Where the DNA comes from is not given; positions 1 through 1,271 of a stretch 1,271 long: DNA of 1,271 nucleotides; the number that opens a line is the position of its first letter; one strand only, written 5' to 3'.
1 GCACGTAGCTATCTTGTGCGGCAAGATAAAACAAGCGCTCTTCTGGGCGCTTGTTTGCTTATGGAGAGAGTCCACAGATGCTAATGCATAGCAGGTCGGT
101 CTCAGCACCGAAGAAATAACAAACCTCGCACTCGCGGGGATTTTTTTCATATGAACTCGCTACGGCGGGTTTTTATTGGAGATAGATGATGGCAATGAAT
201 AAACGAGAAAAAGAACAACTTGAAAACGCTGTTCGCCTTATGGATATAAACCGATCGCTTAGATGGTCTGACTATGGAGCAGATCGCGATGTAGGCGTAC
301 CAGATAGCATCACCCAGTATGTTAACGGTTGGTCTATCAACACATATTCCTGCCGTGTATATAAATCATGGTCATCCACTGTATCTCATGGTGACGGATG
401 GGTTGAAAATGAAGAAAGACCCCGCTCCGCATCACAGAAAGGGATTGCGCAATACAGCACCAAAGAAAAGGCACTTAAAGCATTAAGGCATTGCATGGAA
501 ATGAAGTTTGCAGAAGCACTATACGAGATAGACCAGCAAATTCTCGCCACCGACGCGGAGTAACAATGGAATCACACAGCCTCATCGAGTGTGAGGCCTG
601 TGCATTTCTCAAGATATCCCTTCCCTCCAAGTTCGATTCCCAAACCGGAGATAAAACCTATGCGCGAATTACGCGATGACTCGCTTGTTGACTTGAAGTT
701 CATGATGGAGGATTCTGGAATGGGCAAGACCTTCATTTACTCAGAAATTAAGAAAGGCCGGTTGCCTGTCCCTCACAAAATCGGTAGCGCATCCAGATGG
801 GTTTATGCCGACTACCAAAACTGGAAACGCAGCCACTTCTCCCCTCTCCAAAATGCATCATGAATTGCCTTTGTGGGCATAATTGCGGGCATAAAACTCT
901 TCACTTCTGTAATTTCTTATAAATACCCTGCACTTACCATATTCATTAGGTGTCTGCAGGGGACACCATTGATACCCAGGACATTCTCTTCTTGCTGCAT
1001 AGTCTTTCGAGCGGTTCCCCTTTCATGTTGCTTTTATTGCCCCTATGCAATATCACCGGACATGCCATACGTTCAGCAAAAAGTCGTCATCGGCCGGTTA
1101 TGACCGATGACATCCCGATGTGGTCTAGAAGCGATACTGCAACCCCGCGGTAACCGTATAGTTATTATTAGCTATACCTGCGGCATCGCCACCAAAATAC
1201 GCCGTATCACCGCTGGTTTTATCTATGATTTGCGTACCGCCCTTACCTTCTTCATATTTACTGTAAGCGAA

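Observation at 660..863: TorI/AlpA-family excisionase homologue at the element's distal end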

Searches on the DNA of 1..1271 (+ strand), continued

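Call 77: search_rna_families(source=window, threshold=evalue, max_evalue=1)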
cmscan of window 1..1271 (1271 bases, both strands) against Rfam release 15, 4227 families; matches with E-value up to 1: 3.
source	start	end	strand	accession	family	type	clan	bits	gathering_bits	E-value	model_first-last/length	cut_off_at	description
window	70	175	+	RF02144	rsmX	Gene;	CL00106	21.1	56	0.21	1-114/114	no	rsmX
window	1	56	+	RF01400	istR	Gene; antitoxin;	-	19.7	45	0.29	75-130/130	5'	istR Hfq binding RNA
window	75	147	+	RF00512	Leu_leader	Cis-reg; leader;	-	18.1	50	0.82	1-148/148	no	Leucine operon leader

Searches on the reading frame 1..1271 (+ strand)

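Call 26: search_protein_families(library=pfam, proteins=[L003:333-1283:-, L003:1539-2165:-])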
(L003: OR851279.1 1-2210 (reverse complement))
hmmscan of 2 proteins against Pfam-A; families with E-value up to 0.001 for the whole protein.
L003:333-1283:- (317 aa): 1 family
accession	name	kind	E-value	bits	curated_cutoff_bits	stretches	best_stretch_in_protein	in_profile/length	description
PF01278.26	Omptin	-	2.5e-131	437.4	22.6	1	36-317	2-283/283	Omptin family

L003:1539-2165:- (209 aa): 3 families
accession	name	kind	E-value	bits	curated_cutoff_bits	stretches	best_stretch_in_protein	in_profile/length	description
PF25601.1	AAA_lid_14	-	1.1e-11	44.8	27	1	79-134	2-57/87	AAA+ ATPase lid domain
PF02954.25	HTH_8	-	1.6e-10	41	22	1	160-200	2-42/42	Bacterial regulatory protein, Fis family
PF14532.12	Sigma54_activ_2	-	2.5e-06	28.2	25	1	4-72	64-133/138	Sigma-54 interaction domain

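Call 81: find_related_loci(query=L001:4996-6162:+, collection=viral_contigs, flank=1500)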
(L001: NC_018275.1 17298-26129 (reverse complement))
Query L001:4996-6162:+ (389 aa) in viral_contigs; peptide patterns used: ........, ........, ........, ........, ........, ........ (x = any residue, [..] = any of these).
101 stretches matched a pattern; 101 encode a relative of the query (tblastn E <= 1e-3); the best 80 are kept; 80 distinct loci.
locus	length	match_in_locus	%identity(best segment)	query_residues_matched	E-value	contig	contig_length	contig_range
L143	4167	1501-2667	100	1-389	0e+0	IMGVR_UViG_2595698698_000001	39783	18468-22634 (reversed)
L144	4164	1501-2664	99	1-388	0e+0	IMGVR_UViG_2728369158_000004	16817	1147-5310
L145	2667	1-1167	99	1-389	0e+0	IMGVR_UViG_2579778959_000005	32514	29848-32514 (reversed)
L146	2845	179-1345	98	1-389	0e+0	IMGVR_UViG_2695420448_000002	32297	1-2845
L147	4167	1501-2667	98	1-389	0e+0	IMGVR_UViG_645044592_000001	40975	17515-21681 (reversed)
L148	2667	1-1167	98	1-389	0e+0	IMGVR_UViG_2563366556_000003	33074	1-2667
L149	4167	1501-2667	96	1-389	0e+0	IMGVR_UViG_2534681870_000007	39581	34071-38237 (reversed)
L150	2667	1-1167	91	1-389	0e+0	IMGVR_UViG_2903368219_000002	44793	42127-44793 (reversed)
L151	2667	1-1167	91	1-389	0e+0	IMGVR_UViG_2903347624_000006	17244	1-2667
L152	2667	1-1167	91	1-389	0e+0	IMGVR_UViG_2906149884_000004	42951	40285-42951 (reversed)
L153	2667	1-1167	91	1-389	0e+0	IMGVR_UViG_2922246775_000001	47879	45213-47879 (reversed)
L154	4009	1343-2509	90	1-389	0e+0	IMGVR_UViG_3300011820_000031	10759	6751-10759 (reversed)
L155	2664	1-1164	91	1-388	0e+0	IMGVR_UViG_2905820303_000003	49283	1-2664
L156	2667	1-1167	90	1-389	0e+0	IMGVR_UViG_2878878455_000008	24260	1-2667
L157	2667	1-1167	90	1-389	0e+0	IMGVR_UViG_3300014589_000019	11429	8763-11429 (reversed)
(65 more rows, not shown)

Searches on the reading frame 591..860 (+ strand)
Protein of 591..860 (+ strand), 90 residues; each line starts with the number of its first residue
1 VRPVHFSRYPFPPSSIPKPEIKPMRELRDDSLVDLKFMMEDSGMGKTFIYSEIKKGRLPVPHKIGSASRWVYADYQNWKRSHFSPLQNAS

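Call 3: search_protein_families(library=pfam, proteins=[window:591-860:+], max_evalue=1)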
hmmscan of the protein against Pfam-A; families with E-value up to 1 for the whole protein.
window:591-860:+ (90 aa): 1 family
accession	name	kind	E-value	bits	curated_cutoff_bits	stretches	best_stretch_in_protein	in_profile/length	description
PF05930.18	Phage_AlpA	-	0.13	12.6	21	1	35-78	6-50/51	Prophage CP4-57 regulatory protein (AlpA)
